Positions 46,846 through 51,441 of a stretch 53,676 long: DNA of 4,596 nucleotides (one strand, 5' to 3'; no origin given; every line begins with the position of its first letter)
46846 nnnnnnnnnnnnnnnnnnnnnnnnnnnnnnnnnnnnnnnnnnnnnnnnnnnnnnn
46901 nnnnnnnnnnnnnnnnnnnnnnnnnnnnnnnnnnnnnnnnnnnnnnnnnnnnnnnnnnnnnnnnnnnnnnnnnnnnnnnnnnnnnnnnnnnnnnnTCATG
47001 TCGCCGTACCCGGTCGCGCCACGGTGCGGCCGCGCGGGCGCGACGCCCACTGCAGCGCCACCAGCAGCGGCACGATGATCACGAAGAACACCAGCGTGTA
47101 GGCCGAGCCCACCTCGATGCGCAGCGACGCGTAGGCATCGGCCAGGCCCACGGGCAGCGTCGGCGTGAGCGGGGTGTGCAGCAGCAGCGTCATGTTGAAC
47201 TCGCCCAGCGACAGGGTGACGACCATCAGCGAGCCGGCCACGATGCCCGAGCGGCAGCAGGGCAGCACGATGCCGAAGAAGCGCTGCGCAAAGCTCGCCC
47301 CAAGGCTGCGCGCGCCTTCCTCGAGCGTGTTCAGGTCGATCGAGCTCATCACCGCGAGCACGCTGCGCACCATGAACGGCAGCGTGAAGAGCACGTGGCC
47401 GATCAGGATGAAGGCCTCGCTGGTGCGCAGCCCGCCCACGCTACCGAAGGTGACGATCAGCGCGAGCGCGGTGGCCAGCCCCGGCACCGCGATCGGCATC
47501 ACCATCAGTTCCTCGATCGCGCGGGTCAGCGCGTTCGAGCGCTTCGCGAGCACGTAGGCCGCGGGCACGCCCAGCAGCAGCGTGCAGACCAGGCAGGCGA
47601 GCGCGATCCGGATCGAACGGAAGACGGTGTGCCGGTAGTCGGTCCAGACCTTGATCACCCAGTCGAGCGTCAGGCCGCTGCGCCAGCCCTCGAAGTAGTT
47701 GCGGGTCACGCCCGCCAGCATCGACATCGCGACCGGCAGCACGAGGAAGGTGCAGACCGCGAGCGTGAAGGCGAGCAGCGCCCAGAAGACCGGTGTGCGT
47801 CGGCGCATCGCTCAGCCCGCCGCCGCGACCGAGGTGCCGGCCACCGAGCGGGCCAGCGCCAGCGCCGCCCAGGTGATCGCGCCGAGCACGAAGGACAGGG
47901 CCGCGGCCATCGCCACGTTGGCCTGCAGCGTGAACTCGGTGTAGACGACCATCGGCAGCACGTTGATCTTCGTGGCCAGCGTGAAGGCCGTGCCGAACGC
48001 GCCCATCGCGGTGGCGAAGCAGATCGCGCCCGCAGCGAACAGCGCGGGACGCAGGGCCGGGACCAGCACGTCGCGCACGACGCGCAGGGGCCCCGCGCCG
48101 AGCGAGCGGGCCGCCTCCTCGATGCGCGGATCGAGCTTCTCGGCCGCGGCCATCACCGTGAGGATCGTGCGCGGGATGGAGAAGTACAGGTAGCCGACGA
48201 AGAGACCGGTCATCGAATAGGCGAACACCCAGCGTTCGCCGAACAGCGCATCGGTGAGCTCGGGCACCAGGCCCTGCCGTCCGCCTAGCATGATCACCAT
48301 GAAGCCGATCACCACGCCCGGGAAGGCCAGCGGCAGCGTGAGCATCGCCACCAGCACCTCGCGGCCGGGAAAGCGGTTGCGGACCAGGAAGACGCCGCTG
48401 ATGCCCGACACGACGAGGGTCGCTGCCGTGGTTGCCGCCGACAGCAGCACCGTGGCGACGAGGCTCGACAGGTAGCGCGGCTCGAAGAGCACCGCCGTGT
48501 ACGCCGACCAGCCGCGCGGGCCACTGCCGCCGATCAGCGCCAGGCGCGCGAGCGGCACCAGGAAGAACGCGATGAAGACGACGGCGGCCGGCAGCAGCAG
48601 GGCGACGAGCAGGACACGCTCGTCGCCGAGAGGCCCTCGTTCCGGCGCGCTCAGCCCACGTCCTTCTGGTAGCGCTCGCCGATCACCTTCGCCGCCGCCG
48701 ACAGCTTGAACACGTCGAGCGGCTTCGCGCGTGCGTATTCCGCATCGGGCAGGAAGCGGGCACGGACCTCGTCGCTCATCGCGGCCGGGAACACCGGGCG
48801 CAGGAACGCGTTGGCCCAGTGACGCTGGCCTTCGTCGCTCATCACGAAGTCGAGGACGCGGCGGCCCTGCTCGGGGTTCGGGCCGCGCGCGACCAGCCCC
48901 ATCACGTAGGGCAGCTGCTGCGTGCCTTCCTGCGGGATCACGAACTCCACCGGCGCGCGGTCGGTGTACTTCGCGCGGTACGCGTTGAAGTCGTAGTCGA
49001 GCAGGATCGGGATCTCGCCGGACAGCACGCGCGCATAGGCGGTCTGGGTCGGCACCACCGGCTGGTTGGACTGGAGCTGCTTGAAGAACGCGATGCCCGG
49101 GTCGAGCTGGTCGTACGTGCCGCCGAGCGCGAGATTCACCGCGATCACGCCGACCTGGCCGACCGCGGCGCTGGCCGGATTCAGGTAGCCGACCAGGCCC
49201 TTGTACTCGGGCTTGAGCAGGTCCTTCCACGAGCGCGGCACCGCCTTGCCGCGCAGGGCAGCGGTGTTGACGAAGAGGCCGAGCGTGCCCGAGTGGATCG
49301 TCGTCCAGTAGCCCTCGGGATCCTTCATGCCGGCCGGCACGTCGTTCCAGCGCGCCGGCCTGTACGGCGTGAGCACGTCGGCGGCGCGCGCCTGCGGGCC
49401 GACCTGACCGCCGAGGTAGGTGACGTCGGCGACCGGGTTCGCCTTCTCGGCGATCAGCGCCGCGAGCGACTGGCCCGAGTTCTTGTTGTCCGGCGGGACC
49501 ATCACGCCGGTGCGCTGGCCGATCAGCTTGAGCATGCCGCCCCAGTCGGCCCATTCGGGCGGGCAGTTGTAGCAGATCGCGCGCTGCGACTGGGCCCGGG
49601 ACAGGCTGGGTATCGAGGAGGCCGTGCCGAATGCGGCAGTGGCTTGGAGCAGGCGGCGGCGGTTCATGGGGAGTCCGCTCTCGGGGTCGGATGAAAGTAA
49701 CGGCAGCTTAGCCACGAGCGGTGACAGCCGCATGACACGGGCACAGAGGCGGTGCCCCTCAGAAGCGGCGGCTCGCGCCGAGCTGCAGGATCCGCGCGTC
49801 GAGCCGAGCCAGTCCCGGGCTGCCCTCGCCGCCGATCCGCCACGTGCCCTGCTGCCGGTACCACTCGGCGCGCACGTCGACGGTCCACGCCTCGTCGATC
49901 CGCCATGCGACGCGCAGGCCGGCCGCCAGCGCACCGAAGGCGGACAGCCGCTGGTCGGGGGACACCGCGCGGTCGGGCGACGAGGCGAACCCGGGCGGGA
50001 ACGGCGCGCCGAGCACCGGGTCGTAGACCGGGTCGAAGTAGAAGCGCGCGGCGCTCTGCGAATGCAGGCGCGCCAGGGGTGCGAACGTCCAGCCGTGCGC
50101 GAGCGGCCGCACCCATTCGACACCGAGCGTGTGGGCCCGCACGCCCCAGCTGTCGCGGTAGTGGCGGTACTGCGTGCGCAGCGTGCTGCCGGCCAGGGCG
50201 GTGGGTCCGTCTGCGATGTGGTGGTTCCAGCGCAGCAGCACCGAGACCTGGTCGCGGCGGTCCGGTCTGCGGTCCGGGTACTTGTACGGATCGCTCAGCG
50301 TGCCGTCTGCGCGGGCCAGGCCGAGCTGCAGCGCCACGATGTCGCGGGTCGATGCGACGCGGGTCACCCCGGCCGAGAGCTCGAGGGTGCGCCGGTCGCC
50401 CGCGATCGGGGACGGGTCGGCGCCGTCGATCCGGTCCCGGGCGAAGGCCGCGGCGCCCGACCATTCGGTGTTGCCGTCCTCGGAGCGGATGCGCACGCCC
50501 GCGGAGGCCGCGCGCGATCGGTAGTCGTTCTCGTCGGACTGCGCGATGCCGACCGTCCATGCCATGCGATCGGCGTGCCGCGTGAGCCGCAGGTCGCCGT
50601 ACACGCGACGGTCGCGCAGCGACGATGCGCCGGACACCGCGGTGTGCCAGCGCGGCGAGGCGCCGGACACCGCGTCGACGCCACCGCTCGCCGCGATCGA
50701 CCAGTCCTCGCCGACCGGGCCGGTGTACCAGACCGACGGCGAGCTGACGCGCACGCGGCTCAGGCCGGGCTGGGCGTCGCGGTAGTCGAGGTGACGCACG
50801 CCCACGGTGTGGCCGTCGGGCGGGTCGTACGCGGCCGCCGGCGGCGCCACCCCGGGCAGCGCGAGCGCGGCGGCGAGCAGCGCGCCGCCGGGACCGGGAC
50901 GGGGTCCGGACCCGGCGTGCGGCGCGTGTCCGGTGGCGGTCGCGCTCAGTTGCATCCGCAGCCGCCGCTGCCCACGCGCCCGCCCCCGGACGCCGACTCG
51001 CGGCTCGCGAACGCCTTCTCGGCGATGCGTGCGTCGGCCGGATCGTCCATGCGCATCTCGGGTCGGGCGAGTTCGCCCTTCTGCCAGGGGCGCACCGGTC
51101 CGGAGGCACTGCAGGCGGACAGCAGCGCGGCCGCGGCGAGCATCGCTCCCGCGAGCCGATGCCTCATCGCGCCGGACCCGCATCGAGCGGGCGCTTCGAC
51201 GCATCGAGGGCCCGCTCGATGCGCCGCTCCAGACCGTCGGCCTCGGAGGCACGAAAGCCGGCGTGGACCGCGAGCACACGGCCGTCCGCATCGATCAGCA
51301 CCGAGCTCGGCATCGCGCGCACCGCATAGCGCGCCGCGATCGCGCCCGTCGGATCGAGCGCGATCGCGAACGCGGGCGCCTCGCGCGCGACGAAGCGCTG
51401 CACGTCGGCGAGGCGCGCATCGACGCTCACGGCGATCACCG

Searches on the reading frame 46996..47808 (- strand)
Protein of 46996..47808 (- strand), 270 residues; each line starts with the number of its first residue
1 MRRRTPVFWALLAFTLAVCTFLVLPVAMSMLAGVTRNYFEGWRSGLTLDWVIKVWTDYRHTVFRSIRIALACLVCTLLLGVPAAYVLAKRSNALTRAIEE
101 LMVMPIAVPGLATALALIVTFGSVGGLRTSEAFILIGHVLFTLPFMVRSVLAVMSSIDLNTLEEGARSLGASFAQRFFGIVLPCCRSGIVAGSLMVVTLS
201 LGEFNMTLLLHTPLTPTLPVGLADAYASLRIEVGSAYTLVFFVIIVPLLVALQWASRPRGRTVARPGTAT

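Call 72: search_protein_families(library=pfam, proteins=[window:46996-47808:-], max_evalue=0.00001)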
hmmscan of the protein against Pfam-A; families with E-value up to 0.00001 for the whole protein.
window:46996-47808:- (270 aa): 1 family
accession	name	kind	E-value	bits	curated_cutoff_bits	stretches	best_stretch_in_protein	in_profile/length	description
PF00528.27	BPD_transp_1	-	2.7e-10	40.7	26.4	1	80-254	1-173/184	Binding-protein-dependent transport system inner membrane component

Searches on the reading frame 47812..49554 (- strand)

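Call 72: search_protein_families(library=pfam, proteins=[window:47812-49554:-], max_evalue=0.00001)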
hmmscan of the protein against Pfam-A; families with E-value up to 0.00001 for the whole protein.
window:47812-49554:- (580 aa): 1 family
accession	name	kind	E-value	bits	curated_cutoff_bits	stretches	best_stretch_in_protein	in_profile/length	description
PF00528.27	BPD_transp_1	-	2.7e-11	44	26.4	1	385-566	7-173/184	Binding-protein-dependent transport system inner membrane component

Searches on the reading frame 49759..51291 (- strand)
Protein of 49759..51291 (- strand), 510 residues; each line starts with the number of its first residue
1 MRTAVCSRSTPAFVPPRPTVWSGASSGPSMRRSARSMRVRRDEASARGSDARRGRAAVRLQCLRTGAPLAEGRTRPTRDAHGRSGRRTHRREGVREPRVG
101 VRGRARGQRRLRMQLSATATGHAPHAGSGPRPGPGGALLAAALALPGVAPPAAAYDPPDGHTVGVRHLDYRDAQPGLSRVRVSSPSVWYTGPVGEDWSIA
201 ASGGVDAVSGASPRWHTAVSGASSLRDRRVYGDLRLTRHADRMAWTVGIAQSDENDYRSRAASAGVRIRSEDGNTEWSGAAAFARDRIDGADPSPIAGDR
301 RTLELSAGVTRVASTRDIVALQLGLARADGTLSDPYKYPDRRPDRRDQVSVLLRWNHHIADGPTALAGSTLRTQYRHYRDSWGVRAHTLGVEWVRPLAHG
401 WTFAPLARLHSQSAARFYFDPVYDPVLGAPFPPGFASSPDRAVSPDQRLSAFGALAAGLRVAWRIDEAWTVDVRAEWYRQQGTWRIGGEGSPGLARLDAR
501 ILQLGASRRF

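Call 72: search_protein_families(library=pfam, proteins=[window:49759-51291:-], max_evalue=0.00001)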
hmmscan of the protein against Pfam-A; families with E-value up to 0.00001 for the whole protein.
window:49759-51291:- (510 aa): 1 family
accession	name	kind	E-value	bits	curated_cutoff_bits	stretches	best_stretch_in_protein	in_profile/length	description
PF12094.14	DUF3570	-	1.6e-49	169.3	25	2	298-497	217-423/427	Protein of unknown function (DUF3570)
